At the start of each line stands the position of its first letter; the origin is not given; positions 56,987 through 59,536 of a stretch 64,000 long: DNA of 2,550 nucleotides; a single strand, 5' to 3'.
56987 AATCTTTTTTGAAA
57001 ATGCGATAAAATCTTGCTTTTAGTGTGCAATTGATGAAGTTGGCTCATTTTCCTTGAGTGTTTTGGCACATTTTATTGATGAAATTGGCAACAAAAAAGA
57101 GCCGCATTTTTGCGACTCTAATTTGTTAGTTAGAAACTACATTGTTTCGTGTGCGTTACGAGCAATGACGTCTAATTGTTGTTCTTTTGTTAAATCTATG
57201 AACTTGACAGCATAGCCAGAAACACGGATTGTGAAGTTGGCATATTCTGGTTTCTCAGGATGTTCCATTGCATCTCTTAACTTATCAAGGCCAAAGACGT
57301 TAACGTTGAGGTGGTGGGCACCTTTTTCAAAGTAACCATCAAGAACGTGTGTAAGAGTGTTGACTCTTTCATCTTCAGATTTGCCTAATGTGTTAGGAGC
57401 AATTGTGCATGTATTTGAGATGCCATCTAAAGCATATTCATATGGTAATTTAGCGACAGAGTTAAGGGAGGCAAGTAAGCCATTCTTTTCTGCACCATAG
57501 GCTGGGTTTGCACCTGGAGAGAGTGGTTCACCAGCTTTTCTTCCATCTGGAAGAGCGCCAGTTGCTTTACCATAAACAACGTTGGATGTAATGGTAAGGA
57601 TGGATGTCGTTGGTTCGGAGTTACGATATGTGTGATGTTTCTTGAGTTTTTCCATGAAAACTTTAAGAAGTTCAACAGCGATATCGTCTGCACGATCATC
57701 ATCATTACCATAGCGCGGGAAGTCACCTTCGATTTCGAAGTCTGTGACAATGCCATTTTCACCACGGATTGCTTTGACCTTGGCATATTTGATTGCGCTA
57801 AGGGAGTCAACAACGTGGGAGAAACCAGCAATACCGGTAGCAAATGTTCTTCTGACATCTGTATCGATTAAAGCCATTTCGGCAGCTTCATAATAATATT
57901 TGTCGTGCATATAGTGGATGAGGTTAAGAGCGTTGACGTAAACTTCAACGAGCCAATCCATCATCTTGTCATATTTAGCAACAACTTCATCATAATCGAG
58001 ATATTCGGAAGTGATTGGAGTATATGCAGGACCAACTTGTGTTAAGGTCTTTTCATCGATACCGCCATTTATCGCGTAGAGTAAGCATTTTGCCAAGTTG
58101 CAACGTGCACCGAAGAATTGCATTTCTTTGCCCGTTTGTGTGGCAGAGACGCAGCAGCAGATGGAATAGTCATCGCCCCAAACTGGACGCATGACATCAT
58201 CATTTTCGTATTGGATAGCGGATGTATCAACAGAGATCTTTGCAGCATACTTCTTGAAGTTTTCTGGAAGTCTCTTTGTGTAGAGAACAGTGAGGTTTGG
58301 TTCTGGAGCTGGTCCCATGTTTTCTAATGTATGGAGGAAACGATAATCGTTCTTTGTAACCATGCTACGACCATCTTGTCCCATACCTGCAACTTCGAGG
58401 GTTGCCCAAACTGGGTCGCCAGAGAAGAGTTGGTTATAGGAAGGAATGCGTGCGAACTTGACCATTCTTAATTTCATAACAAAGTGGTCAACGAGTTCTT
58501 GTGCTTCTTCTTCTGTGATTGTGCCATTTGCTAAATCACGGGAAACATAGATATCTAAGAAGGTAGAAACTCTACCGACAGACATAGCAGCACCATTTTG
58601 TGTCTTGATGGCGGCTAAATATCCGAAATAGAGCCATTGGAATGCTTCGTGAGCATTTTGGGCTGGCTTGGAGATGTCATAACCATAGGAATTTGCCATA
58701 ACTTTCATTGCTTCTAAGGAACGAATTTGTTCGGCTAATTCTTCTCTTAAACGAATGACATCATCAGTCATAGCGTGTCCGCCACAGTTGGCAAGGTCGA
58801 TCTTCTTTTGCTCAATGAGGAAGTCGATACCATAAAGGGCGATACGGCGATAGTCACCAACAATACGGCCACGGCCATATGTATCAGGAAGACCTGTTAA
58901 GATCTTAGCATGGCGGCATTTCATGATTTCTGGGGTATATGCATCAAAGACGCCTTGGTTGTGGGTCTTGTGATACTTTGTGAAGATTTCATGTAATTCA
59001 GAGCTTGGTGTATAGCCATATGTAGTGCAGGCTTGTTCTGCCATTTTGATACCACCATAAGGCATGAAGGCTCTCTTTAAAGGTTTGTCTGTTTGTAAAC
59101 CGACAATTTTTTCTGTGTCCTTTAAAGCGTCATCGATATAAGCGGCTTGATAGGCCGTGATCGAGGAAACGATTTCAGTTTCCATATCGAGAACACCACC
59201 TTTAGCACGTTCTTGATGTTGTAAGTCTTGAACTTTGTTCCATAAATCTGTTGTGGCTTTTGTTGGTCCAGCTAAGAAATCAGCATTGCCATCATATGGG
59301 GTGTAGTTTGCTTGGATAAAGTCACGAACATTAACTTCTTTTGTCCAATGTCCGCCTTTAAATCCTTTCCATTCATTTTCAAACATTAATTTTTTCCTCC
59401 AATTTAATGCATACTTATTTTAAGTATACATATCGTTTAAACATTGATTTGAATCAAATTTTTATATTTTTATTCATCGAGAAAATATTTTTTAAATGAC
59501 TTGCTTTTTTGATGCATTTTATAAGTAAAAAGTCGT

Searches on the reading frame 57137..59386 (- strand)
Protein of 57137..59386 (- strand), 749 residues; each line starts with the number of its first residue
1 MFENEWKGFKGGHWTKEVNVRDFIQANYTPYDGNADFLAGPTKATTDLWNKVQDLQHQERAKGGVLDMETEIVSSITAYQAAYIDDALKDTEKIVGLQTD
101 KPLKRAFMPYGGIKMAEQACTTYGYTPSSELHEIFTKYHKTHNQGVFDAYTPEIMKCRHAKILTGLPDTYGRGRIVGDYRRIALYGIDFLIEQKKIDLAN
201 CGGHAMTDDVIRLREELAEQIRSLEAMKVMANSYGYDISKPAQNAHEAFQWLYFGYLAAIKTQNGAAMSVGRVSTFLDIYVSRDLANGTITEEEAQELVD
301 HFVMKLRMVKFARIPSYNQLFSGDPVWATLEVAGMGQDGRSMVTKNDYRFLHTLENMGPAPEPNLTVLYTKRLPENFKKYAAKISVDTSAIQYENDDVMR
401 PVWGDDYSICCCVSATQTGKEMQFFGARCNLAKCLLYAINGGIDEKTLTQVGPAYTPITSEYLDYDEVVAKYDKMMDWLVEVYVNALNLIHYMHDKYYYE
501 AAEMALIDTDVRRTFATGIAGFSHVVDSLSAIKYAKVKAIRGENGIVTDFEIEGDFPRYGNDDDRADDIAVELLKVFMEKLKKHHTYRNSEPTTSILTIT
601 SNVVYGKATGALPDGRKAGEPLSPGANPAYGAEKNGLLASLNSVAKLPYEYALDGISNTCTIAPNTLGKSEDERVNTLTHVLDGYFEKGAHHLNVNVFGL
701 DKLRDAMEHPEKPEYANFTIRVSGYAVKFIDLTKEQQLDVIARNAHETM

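Call 3: search_protein_families(library=pfam, proteins=[window:57137-59386:-], max_evalue=0.01)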
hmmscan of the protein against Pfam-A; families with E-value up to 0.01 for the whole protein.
window:57137-59386:- (749 aa): 3 families
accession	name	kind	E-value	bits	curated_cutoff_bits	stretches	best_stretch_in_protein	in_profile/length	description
PF02901.20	PFL-like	-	3e-216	720.4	24.3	1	16-606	3-647/647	Pyruvate formate lyase-like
PF01228.26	Gly_radical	-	2.8e-31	108.6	22.2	1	623-730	2-106/106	Glycine radical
PF11230.13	YjjI-like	-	8.6e-05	21.5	23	1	360-697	161-435/485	Glycyl radical enzyme YjjI-like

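Call 15: list_cluster_members(proteins=[P0001, P0005, window:59975-60943:-, window:57137-59386:-])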
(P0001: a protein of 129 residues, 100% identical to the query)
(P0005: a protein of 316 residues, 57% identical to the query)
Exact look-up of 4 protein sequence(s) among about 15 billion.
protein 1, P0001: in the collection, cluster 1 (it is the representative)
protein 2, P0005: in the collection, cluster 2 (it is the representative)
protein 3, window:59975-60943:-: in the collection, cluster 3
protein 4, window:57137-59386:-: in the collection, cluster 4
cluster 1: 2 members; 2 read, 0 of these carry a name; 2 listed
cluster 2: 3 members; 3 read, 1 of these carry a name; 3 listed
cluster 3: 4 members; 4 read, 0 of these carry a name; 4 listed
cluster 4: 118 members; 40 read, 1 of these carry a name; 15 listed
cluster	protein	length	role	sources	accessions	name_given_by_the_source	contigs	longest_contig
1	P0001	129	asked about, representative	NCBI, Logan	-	-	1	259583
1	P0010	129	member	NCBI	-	-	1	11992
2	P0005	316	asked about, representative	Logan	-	-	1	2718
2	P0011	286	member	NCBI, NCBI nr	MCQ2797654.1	MAG: trypsin-like serine protease [Bacilli bacterium] | trypsin-like serine protease [Bacilli bacterium]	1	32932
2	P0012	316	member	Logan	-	-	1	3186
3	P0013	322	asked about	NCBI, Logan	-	-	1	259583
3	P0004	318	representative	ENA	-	-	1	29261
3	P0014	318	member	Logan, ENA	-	-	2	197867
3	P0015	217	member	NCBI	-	-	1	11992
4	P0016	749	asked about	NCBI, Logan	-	-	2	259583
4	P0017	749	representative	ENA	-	-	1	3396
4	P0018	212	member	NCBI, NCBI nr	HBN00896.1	MAG TPA: formate acetyltransferase, partial [Firmicutes bacterium] | formate acetyltransferase [Bacillota bacterium]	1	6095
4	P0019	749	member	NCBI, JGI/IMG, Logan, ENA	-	-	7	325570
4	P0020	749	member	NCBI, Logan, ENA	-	-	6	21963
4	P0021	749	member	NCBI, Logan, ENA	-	-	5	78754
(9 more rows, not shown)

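Call 79: search_protein_families(library=ncbifam, proteins=[window:57137-59386:-], max_evalue=1e-10)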
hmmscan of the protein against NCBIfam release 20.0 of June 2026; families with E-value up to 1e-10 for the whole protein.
window:57137-59386:- (749 aa): 12 families
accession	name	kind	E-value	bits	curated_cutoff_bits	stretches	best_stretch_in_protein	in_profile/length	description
TIGR01255.1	pyr_form_ly_1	equivalog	0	1176.2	994.2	1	6-749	2-744/744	formate C-acetyltransferase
TIGR01774.1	PFL2-3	subfamily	1.2e-71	242.1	678.2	1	225-747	234-785/786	formate C-acetyltransferase/glycerol dehydratase family glycyl radical enzyme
NF043068.1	glycl_HYPD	equivalog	1.2e-49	169.1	1100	1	217-746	224-782/784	trans-4-hydroxy-L-proline dehydratase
NF007437.0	PRK09983.1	equivalog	1.6e-43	148.9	1109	2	554-747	574-764/765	formate C-acetyltransferase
NF033718.1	indole_decarb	equivalog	2.6e-40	138.4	1100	2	555-747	679-867/868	indoleacetate decarboxylase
NF048011.1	SfplDhtHpsGDes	equivalog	1.1e-38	133.1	1000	1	219-747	257-820/821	(2S)-3-sulfopropanediol dehydratase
NF033715.1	glycyl_HPDL_Lrg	equivalog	1.1e-36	126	1150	2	556-747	713-900/901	4-hydroxyphenylacetate decarboxylase large subunit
NF048009.1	SfplDhtHpfGKleb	equivalog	1.4e-36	126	1000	1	557-744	633-820/824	(2S)-3-sulfopropanediol dehydratase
TIGR04394.1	choline_CutC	equivalog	3.1e-33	115.3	1050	1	538-745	586-785/789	choline trimethylamine-lyase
NF038360.1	rad_fix_GrcA3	exception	1.5e-28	98.6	158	1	672-749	3-78/78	autonomous glycyl radical cofactor GrcA3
NF008341.1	PRK11127.1-1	equivalog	5.8e-22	77.5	145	1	685-748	18-79/80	autonomous glycyl radical cofactor GrcA2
TIGR04365.1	spare_glycyl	equivalog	3.8e-17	62.7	170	1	662-748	43-125/126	autonomous glycyl radical cofactor GrcA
